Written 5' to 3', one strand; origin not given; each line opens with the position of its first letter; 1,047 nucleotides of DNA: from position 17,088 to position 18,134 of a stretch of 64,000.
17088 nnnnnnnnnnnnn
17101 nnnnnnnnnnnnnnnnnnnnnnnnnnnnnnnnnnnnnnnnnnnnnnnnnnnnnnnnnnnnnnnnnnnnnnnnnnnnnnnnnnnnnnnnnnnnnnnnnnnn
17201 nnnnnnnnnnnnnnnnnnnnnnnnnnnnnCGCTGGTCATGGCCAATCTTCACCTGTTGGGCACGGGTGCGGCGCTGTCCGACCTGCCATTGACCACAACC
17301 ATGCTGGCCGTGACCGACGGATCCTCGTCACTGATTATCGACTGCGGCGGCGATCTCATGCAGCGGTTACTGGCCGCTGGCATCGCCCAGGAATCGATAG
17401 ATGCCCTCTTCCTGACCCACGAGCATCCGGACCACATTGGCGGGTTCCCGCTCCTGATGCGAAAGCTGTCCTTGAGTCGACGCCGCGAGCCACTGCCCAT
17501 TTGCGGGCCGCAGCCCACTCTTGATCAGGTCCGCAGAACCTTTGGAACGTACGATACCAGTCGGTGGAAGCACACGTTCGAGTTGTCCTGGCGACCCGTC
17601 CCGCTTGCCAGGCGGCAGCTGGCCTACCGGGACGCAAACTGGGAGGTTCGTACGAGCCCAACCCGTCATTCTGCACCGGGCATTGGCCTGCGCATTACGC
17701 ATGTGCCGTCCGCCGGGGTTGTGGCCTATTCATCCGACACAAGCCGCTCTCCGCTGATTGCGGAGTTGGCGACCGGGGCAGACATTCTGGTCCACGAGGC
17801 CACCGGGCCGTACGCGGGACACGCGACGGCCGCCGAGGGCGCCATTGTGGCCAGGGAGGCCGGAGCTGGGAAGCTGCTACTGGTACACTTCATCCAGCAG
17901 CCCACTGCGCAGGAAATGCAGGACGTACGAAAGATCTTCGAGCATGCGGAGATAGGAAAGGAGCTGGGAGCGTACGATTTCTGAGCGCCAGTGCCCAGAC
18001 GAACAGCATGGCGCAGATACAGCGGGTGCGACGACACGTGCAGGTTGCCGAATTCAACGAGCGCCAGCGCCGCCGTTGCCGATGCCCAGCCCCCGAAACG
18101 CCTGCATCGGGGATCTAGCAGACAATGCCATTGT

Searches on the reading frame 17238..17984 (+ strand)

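Call 19: search_protein_families(library=pfam, proteins=[window:17238-17984:+], max_evalue=0.1)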
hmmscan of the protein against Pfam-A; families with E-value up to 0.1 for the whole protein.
window:17238-17984:+ (248 aa): 5 families
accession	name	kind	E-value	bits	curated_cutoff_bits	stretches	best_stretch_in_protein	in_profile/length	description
PF12706.13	Lactamase_B_2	-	4.3e-20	72.6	27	1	33-218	4-200/200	Beta-lactamase superfamily domain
PF00753.33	Lactamase_B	-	4.2e-14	53.4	22.7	1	22-163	8-136/196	Metallo-beta-lactamase superfamily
PF23023.1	Anti-Pycsar_Apyc1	-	4.2e-05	23.6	50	1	4-70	5-70/250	Anti-Pycsar protein Apyc1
PF19583.5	ODP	-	0.03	14.6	27.2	1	24-75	7-62/194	ODP family beta lactamase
PF16661.11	Lactamase_B_6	-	0.038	13.8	27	1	31-78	8-60/193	Metallo-beta-lactamase superfamily domain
